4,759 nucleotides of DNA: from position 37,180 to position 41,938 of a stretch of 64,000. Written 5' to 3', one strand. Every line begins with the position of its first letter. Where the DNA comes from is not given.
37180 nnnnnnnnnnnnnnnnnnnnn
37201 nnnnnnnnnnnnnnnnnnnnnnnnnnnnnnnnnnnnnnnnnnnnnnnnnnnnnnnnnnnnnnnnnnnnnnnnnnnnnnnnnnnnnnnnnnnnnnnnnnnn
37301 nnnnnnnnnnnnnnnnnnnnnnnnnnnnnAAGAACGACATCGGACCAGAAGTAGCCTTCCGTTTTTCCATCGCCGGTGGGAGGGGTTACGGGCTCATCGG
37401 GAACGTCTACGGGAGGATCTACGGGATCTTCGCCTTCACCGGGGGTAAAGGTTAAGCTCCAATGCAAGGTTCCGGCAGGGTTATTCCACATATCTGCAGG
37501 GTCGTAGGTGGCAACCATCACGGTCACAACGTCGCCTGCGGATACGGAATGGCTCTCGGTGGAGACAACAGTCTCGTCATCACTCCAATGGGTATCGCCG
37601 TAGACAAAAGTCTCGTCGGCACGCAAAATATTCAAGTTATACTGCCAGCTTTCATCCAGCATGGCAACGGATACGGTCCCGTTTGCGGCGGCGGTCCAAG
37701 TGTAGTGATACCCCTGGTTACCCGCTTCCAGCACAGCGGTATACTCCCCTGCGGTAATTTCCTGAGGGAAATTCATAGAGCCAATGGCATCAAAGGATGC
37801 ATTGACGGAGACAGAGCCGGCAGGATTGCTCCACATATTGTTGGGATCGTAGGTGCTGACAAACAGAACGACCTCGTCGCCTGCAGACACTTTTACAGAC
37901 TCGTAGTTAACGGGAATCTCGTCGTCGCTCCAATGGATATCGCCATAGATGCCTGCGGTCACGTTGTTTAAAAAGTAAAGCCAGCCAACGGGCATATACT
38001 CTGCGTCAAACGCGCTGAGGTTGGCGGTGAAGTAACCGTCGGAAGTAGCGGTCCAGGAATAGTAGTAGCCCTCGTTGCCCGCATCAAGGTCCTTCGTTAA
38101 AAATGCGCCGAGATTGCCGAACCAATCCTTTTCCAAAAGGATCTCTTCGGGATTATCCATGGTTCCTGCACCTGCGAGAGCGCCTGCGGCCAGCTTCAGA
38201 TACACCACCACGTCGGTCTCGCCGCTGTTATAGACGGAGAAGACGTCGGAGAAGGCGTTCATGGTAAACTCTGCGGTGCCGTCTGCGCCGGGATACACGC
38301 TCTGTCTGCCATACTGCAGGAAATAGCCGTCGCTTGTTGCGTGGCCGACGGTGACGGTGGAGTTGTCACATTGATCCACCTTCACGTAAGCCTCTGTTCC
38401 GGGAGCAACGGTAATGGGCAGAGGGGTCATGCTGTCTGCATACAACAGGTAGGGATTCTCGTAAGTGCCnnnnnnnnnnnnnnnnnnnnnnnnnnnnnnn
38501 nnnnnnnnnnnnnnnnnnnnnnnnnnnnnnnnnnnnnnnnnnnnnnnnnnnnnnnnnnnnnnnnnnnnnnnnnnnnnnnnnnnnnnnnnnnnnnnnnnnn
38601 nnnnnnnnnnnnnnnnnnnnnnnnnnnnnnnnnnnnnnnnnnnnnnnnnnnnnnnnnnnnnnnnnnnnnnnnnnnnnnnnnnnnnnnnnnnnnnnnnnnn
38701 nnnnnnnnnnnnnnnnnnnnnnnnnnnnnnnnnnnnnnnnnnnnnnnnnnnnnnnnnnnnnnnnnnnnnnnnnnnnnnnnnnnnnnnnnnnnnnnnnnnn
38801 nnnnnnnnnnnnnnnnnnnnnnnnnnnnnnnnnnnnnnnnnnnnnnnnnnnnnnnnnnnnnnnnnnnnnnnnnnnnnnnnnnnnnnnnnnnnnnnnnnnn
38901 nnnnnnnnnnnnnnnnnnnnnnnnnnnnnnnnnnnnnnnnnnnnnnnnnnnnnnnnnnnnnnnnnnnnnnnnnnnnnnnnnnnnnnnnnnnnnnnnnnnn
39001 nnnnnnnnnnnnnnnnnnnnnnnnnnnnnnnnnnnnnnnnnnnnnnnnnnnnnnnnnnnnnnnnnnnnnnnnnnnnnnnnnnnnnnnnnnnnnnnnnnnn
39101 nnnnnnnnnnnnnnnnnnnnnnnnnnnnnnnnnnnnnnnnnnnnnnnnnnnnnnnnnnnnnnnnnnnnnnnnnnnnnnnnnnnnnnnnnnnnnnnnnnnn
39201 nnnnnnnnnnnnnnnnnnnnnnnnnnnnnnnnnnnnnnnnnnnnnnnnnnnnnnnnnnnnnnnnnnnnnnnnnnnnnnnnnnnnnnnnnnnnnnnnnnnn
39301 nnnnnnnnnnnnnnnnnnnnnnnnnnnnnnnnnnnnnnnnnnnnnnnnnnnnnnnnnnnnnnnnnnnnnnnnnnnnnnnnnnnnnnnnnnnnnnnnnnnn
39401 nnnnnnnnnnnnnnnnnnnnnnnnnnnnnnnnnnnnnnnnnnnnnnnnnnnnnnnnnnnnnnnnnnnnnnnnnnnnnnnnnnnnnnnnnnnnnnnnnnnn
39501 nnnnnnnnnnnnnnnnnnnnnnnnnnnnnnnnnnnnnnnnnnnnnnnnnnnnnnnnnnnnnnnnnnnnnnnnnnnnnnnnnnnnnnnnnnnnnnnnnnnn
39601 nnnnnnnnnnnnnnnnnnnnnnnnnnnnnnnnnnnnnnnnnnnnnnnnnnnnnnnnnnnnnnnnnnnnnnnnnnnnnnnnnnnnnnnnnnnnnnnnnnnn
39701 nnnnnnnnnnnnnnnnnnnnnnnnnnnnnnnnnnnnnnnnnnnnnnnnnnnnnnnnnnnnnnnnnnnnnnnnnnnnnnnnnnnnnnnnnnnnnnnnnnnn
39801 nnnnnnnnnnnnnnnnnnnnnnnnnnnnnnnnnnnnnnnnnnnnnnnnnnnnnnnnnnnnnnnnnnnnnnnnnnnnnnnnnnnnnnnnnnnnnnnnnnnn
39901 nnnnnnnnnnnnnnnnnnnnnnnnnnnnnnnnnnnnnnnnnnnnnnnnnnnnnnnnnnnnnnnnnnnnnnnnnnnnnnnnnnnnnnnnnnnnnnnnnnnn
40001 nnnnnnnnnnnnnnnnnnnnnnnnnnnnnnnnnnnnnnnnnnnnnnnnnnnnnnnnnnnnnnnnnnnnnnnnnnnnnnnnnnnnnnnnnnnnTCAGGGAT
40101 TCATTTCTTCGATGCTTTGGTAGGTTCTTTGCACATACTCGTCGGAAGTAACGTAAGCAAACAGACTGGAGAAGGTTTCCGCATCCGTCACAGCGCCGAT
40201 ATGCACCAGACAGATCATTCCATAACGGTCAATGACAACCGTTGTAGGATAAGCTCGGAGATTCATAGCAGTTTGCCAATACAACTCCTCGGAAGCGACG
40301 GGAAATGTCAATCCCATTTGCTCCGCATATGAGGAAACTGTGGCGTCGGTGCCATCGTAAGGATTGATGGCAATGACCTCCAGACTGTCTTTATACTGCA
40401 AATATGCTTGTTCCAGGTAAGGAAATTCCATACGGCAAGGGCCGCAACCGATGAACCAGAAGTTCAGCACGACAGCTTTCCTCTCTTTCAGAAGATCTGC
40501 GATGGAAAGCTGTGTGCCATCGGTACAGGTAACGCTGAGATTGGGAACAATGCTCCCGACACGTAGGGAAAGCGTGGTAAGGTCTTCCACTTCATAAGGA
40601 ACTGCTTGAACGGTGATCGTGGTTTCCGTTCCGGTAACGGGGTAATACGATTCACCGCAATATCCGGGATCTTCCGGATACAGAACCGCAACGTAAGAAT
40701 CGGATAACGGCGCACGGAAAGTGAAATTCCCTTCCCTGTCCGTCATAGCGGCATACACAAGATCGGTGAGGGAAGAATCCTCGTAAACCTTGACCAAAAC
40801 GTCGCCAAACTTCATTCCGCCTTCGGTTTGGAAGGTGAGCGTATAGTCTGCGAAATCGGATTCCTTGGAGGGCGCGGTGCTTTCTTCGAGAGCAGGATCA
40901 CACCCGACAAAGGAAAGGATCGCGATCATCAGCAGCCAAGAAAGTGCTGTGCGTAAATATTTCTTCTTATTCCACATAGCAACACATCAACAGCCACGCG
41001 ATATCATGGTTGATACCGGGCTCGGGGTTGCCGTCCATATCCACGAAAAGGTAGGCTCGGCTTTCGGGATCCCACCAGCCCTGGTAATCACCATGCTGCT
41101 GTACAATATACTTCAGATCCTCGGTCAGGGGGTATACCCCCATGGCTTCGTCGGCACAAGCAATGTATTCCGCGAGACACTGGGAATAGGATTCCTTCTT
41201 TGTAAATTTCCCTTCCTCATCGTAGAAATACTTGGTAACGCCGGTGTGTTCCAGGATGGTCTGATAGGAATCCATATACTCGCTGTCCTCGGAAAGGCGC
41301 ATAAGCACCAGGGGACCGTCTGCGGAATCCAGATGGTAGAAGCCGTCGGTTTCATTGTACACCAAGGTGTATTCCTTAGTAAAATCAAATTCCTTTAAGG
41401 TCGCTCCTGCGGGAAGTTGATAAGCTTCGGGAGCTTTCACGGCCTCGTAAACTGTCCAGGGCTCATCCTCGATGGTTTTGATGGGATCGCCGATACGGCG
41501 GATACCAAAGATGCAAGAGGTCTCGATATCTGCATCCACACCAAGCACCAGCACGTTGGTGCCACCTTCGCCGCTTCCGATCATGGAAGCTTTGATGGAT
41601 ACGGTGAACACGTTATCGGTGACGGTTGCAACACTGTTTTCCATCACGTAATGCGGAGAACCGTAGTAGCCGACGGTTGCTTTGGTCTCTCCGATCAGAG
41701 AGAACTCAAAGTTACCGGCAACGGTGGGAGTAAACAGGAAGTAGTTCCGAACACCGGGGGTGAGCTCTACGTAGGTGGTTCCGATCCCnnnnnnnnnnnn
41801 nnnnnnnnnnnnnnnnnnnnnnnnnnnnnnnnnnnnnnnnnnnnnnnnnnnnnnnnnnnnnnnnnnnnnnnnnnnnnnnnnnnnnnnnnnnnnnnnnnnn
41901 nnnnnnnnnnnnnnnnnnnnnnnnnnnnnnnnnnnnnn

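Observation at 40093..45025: Two extracellular TlpA-like thioredoxin lipoproteins with different active-site dipeptides (CGPC and CTWC) outside any cytochrome-maturation context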

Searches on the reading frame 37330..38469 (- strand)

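Call 55: search_protein_families(library=pfam, proteins=[window:37330-38469:-], max_evalue=5)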
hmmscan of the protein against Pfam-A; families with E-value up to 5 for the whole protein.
window:37330-38469:- (380 aa): 2 families
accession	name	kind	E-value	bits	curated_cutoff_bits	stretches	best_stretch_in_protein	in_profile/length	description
PF09134.16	Invasin_D3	-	0.011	16.7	33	1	215-266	34-86/98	Invasin, domain 3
PF14686.12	fn3_3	-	1.4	9.2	24.4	0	168-199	40-72/75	Polysaccharide lyase family 4, domain II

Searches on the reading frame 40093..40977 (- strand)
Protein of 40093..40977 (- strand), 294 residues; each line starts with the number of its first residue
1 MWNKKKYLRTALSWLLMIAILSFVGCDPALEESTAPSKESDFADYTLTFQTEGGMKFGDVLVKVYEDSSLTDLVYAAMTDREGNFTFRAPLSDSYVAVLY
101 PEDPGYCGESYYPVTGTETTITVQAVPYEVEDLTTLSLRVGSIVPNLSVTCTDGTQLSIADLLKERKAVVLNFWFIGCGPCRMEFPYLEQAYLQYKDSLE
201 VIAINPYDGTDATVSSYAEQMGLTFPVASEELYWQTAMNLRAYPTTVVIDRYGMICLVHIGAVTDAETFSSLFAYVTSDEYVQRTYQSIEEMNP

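Call 5: search_protein_families(library=pfam, proteins=[window:40093-40977:-], max_evalue=0.01)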
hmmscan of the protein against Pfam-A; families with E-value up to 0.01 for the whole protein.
window:40093-40977:- (294 aa): 4 families
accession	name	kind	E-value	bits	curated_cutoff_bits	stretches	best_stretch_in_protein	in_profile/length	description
PF08534.16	Redoxin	-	1.9e-15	57.4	26.6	1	140-271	2-143/148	Redoxin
PF00578.27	AhpC-TSA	-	3.7e-15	56.4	26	1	140-255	1-121/124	AhpC/TSA family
PF13905.12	Thioredoxin_8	-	2e-07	31.7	27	1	167-253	2-92/94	Thioredoxin-like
PF00085.26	Thioredoxin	-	0.00011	22.6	23.5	1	161-206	13-58/103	Thioredoxin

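Call 13: search_solved_structures(query=window:40093-40977:-, max_evalue=0.001, show_alignments=2)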
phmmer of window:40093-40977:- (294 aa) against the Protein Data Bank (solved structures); distinct sequences matched with E-value up to 0.001: 100 (the best 60 are shown).
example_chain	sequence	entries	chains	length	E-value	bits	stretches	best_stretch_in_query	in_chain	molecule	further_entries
4nmu_A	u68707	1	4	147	1e-17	67.8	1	138-265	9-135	Thiol-disulfide oxidoreductase ResA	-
1st9_A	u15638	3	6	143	2.3e-15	60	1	141-266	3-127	Thiol-disulfide oxidoreductase resA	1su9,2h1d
2f9s_A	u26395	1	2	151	2.7e-15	59.8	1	141-266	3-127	Thiol-disulfide oxidoreductase resA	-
2h1b_A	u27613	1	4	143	6.1e-15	58.6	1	141-266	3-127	Thiol-disulfide oxidoreductase resA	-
3c71_A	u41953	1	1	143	4.2e-14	55.9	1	141-266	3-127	Thiol-disulfide oxidoreductase resA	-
2h1a_A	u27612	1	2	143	4.2e-14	55.9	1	141-266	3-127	Thiol-disulfide oxidoreductase resA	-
2h19_A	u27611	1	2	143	4.2e-14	55.9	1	141-266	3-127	Thiol-disulfide oxidoreductase resA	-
3c73_A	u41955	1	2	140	2e-13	53.7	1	144-266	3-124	Thiol-disulfide oxidoreductase resA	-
2ls5_A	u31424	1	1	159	5.5e-13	52.2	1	138-275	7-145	Uncharacterized protein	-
2h1g_A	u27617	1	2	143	7.6e-13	51.8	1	141-266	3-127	Thiol-disulfide oxidoreductase resA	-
4hqz_A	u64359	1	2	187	5.3e-12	49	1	113-268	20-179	Thioredoxin family protein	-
3gl3_A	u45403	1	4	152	9e-12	48.2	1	164-262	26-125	Putative Thiol:disulfide interchange protein DsbE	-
2yp6_A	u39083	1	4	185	2.4e-11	46.8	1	115-268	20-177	THIOREDOXIN FAMILY PROTEIN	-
2l5o_A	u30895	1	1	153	3.1e-09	39.9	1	144-264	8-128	Putative thioredoxin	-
3kcm_A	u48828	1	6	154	4e-08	36.3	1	144-263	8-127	Thioredoxin family protein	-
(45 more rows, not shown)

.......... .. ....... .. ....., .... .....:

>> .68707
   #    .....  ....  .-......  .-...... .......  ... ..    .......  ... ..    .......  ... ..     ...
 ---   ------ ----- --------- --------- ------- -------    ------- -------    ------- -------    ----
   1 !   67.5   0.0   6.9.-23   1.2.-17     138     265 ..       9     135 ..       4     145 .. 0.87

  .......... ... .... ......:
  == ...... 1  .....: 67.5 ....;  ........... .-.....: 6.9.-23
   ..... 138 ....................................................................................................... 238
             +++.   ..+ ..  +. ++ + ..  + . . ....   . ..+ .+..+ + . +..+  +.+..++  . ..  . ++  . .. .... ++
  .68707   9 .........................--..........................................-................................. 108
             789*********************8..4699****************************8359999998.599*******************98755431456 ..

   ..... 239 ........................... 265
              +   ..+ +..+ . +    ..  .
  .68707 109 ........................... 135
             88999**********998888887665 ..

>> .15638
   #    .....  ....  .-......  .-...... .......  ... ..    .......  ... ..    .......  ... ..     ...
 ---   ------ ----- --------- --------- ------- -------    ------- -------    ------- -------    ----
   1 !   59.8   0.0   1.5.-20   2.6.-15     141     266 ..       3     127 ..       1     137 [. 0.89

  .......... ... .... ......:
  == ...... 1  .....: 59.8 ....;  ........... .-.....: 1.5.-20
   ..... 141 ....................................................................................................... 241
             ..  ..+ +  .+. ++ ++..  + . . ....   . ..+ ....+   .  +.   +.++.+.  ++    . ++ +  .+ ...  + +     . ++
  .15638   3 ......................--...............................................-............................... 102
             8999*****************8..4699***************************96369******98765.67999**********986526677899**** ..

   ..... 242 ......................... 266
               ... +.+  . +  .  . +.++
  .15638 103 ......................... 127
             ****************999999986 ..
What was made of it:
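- On TlpA/ResA-like extracytoplasmic thiol-disulfide oxidoreductases (thioredoxin-like superfamily): Its sequence E-value to 4nmu is 1e-17 (call 13).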

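Call 18: find_homologous_proteins(query=window:40093-40977:-, max_evalue=0.00001)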
Query window:40093-40977:- (294 aa): 268 proteins with E <= 0.00001 among 720 candidates; the best 120 are listed.
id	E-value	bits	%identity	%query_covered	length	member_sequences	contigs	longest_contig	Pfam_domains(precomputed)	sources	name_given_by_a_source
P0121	8.7e-189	644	98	100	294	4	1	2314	PF08534.17,PF13905.13,PF00578.28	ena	-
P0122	5.4e-130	451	72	93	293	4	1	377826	PF08534.17,PF13905.13,PF00578.28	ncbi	-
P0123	3.6e-128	445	68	100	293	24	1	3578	PF08534.17,PF13905.13,PF00578.28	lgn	-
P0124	1.3e-124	433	76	85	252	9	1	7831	PF00085.27,PF08534.17,PF13905.13,PF00578.28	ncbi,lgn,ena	-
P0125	5.6e-114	398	66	92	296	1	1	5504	PF08534.17,PF13905.13,PF00578.28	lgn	-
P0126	2.9e-108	380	59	100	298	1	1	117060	PF08534.17,PF00578.28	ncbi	-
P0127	6.8e-107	375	69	80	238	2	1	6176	PF08534.17,PF13905.13,PF00578.28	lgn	-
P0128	1.1e-102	361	60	98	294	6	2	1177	PF08534.17,PF13905.13,PF13098.14,PF00578.28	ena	-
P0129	1.3e-101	358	62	91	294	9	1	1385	PF08534.17,PF13905.13,PF13098.14,PF00578.28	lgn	-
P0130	3.0e-83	298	47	99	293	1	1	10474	PF00085.27,PF08534.17,PF13905.13,PF00578.28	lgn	-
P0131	1.6e-82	295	47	92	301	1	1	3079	PF00085.27,PF08534.17,PF13905.13,PF13098.14,PF00578.28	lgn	-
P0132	6.2e-81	290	45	99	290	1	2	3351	PF00085.27,PF08534.17,PF13905.13,PF00578.28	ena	-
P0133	2.4e-79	285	45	96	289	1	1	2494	PF00085.27,PF08534.17,PF13905.13,PF00578.28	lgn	-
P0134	2.7e-79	285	48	91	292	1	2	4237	PF00085.27,PF08534.17,PF13905.13,PF00578.28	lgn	-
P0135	4.1e-78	281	47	98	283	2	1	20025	PF08534.17,PF13905.13,PF13098.14,PF00578.28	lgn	-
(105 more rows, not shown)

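Call 32: search_protein_families(library=ncbifam, proteins=[window:40093-40977:-], max_evalue=0.01)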
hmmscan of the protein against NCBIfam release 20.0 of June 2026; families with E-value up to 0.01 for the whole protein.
window:40093-40977:- (294 aa): 10 families
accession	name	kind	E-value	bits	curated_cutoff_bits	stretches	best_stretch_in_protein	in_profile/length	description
NF002854.0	PRK03147.1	subfamily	1.8e-24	86.6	170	1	137-267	35-164/176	thiol-disulfide oxidoreductase ResA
NF041202.1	StoA_CxxC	exception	1.2e-09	38.2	210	1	144-265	33-154/163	endospore biogenesis thiol-disulfide oxidoreductase StoA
TIGR00385.1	dsbE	subfamily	2.9e-09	36.8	123.15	1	142-266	38-161/173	DsbE family thiol:disulfide interchange protein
NF047696.1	ThlDiSintTplARhiz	equivalog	8.4e-08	32.2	230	1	144-220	77-152/219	thiol:disulfide interchange protein TlpA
NF011941.0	PRK15412.1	equivalog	2e-07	30.8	359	1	137-264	38-164/185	thiol:disulfide interchange protein DsbE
TIGR01068.1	thioredoxin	equivalog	1.6e-06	28.2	96.8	1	162-206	10-54/101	thioredoxin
NF008229.0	PRK10996.1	equivalog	4.6e-05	23.2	125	1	151-205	37-91/141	thioredoxin TrxC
NF006898.0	PRK09381.1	equivalog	5.6e-05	23.5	138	1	160-213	15-67/109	thioredoxin TrxA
NF038285.1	deiodinase_rel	hypoth_equivalog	9.8e-05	22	250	1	140-204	178-242/347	deiodinase family protein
NF047697.1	ThioredTrxAClost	equivalog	0.0033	17.6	140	1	162-205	13-56/105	thioredoxin TrxA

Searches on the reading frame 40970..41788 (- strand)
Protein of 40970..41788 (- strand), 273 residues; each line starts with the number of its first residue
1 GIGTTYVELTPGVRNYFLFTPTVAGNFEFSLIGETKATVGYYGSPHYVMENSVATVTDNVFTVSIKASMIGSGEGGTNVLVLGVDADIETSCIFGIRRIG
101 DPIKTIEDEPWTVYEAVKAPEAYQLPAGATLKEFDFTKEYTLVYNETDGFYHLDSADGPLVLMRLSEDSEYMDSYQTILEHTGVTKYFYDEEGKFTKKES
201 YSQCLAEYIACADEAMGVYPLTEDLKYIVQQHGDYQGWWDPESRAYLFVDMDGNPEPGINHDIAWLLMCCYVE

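Call 55: search_protein_families(library=pfam, proteins=[window:40970-41788:-], max_evalue=5)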
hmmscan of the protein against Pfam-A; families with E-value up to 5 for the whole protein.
window:40970-41788:- (273 aa): 1 family
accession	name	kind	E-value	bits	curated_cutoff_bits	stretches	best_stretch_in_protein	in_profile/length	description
PF16571.11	FBP_C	-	0.14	12.2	27.2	1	218-256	16-56/155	FBP C-terminal treble-clef zinc-finger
